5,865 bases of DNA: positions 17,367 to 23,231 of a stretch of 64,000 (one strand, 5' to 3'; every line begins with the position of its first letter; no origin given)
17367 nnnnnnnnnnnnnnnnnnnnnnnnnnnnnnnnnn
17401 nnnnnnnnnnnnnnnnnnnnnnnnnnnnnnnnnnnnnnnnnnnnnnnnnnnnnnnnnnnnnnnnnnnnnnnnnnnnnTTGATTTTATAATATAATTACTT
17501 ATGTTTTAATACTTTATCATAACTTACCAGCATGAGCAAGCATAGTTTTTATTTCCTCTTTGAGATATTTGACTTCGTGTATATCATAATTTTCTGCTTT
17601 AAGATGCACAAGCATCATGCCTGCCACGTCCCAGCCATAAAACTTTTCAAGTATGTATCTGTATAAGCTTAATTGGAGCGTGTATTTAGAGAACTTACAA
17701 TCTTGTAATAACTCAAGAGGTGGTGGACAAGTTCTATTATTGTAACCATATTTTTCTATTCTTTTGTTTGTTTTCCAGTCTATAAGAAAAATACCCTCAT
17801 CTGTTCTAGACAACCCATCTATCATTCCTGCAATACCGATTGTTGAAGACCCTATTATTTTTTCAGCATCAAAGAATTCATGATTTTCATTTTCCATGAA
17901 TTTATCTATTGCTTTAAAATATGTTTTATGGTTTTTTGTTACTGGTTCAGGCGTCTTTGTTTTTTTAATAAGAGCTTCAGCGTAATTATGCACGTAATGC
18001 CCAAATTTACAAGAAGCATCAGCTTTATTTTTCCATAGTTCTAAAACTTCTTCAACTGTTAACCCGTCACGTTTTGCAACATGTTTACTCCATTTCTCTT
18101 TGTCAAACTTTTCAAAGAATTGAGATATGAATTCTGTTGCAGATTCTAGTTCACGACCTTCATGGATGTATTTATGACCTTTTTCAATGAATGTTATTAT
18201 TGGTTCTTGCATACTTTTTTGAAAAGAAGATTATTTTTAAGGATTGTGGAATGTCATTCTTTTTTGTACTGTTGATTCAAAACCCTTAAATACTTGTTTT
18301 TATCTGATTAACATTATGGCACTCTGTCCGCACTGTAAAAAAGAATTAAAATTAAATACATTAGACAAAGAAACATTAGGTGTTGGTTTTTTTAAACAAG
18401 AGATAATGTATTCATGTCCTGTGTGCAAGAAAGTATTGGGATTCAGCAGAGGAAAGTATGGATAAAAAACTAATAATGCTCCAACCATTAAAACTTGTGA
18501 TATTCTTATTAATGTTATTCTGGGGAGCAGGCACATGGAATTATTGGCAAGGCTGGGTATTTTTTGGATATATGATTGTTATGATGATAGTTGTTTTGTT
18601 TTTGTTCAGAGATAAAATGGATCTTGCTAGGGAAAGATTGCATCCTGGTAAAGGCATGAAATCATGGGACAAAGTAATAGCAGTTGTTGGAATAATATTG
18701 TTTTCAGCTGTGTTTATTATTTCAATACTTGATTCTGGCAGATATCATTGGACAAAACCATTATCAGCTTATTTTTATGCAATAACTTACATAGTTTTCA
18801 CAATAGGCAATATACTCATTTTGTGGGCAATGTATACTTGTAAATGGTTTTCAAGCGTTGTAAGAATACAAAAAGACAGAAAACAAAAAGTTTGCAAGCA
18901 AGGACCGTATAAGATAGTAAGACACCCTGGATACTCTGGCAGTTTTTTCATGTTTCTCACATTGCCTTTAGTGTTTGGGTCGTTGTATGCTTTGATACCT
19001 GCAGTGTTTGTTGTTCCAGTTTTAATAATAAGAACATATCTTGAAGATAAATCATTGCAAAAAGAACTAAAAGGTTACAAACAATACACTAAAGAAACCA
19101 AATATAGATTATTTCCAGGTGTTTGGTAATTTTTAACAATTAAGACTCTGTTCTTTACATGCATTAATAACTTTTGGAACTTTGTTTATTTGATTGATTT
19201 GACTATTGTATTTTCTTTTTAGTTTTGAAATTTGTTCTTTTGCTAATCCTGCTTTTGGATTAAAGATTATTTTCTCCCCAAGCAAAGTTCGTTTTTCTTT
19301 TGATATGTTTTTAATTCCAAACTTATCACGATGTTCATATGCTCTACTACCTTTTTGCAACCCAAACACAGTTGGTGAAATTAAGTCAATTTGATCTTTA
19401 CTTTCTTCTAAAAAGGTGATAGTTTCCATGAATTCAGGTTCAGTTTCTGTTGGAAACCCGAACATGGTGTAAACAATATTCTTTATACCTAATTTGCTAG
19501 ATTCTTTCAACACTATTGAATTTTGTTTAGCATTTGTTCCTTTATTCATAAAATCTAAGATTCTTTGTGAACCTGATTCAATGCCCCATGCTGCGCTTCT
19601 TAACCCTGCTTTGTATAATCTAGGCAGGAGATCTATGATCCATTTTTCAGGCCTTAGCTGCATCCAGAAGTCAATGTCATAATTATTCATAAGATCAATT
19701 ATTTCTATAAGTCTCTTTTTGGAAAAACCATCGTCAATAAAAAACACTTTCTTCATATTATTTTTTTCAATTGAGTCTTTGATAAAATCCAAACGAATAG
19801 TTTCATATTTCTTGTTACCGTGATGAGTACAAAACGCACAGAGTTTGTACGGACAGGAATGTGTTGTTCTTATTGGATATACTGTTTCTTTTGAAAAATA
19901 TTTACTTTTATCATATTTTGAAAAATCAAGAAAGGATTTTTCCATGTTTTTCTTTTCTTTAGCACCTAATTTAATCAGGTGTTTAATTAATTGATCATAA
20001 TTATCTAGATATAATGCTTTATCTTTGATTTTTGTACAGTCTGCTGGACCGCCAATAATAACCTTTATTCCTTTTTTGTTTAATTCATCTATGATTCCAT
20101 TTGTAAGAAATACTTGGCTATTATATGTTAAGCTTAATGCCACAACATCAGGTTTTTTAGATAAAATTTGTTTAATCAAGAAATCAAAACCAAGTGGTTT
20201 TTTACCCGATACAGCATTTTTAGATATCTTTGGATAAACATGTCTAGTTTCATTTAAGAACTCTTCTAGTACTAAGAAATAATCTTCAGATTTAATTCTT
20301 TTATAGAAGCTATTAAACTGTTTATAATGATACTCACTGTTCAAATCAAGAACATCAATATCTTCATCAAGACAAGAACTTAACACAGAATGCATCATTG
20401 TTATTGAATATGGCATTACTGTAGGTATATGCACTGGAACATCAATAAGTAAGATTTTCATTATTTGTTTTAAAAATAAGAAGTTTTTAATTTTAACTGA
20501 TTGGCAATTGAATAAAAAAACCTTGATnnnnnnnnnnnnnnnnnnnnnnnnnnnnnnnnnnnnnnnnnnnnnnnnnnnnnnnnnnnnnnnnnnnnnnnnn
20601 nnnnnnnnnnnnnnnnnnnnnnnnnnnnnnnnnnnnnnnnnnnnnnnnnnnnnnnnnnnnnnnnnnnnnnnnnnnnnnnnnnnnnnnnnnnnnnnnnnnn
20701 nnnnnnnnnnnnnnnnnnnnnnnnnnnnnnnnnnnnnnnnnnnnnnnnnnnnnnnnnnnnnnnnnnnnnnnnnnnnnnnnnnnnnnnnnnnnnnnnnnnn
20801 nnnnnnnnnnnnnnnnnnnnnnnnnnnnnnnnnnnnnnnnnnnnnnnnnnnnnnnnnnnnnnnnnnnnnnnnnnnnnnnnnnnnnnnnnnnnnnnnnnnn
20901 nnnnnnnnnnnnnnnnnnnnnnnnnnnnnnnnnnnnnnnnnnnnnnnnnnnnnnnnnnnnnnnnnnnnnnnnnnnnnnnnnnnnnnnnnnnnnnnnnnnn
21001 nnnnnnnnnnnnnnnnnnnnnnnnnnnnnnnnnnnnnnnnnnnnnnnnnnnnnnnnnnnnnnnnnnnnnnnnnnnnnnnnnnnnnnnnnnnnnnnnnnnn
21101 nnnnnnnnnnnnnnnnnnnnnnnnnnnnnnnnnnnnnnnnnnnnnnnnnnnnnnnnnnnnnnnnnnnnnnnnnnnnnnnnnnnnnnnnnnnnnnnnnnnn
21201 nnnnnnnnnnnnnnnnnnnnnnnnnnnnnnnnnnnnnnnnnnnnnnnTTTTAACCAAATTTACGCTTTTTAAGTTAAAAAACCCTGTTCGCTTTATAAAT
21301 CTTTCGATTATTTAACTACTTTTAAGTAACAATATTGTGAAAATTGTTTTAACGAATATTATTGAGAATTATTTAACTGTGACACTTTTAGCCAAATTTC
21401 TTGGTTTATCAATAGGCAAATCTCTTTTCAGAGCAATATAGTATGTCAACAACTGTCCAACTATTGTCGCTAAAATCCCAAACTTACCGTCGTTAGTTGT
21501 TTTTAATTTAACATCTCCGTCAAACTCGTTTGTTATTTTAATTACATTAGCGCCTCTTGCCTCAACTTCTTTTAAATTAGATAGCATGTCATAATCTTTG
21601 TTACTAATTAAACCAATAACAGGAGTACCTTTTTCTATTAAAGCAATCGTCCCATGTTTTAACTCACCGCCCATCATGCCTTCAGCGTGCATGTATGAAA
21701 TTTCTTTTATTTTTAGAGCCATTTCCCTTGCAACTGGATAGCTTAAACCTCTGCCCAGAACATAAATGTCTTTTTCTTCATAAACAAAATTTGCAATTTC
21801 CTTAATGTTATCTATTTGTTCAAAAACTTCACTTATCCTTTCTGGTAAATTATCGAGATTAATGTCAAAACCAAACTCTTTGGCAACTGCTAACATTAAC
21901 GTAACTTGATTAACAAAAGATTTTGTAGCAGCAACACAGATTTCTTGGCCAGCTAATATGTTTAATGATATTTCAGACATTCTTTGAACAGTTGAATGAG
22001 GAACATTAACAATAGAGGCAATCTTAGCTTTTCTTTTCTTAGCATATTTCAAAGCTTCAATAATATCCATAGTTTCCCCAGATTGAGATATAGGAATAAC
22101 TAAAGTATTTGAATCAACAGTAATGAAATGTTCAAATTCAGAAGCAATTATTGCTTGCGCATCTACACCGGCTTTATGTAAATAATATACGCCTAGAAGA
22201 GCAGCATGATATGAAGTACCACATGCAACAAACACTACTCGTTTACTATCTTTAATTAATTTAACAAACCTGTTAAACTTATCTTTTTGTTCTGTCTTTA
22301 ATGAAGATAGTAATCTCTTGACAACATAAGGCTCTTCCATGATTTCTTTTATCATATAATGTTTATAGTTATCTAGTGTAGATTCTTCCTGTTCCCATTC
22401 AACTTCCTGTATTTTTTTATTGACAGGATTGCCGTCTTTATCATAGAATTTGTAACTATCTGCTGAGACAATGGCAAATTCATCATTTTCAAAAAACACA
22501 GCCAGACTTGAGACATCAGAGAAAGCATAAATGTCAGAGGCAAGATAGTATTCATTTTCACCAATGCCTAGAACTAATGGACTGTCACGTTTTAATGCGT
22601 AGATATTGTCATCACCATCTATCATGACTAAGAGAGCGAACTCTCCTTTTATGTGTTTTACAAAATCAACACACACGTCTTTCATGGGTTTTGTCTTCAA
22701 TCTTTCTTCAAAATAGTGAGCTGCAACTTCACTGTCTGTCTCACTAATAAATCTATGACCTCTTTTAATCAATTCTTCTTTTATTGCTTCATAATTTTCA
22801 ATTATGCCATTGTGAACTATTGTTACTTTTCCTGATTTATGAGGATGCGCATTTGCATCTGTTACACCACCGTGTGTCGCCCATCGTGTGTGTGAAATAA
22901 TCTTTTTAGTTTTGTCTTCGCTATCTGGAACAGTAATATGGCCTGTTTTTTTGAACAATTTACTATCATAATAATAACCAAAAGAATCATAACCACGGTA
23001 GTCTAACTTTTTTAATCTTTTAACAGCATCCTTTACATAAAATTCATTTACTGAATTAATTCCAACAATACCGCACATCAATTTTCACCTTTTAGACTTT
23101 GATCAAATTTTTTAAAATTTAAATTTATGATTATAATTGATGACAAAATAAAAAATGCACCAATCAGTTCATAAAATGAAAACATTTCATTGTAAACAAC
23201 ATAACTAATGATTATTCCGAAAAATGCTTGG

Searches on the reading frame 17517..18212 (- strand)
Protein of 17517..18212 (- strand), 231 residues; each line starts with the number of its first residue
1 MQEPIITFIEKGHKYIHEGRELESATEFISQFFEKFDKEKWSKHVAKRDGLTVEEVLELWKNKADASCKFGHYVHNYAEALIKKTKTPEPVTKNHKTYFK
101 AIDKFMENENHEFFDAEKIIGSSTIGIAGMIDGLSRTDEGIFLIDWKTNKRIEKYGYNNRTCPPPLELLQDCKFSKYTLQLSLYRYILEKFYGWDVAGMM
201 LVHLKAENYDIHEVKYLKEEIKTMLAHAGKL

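Call 33: search_protein_families(library=pfam, proteins=[window:17517-18212:-], max_evalue=0.00001)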
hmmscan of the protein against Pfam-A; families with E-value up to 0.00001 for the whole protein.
window:17517-18212:- (231 aa): 1 family
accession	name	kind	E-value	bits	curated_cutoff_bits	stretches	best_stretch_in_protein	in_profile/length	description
PF12705.13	PDDEXK_1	-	7.8e-06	26.4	22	0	34-213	46-202/247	PD-(D/E)XK nuclease superfamily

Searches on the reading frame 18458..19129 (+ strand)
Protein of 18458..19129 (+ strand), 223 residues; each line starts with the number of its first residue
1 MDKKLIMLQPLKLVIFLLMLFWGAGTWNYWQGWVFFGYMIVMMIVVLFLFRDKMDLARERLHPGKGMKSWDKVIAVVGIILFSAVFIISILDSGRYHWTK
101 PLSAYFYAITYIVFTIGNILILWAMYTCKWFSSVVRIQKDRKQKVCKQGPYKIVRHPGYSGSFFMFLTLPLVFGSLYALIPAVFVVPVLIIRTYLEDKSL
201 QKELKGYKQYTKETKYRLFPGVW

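Call 33: search_protein_families(library=pfam, proteins=[window:18458-19129:+], max_evalue=0.00001)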
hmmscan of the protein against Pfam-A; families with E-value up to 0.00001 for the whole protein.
window:18458-19129:+ (223 aa): 2 families
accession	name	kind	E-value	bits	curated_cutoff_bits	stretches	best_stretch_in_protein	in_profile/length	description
PF04191.18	PEMT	-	2.4e-11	44.4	25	1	108-202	4-100/105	Phospholipid methyltransferase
PF04140.19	ICMT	-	1.9e-10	41.5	24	1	113-201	4-94/95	Isoprenylcysteine carboxyl methyltransferase (ICMT) family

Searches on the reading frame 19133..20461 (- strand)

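Call 33: search_protein_families(library=pfam, proteins=[window:19133-20461:-], max_evalue=0.00001)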
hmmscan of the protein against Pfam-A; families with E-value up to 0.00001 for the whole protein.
window:19133-20461:- (442 aa): 1 family
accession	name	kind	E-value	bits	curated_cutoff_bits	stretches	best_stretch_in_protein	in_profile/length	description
PF04055.27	Radical_SAM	-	1e-11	45.7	29.5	1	198-351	2-166/166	Radical SAM superfamily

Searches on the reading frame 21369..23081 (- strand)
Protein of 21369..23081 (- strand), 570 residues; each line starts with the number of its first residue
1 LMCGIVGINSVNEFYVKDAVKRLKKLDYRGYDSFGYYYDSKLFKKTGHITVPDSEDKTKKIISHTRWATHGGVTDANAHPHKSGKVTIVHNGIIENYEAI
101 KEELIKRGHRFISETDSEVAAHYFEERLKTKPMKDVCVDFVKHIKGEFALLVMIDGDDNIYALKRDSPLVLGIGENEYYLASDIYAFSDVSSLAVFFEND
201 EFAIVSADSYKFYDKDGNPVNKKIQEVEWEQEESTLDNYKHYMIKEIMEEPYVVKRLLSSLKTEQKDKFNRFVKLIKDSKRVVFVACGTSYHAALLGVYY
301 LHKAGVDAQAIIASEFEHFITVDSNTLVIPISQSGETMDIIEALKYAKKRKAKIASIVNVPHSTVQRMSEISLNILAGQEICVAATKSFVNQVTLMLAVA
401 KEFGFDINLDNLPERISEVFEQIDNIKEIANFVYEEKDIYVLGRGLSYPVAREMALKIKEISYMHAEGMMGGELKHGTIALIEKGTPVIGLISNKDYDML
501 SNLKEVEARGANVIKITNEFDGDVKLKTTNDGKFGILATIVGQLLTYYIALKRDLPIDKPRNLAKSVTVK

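Call 34: search_protein_families(library=pfam, proteins=[window:21369-23081:-], max_evalue=0.00001)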
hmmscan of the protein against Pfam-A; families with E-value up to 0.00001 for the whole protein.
window:21369-23081:- (570 aa): 3 families
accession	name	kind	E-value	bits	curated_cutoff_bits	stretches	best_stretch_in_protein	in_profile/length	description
PF01380.27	SIS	-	1.2e-46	158.2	25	2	276-400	2-129/131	SIS domain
PF13522.11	GATase_6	-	2e-16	60.6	27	1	60-183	12-130/130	Glutamine amidotransferase domain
PF13537.11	GATase_7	-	8.3e-16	58.6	25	1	81-187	19-121/123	Glutamine amidotransferase domain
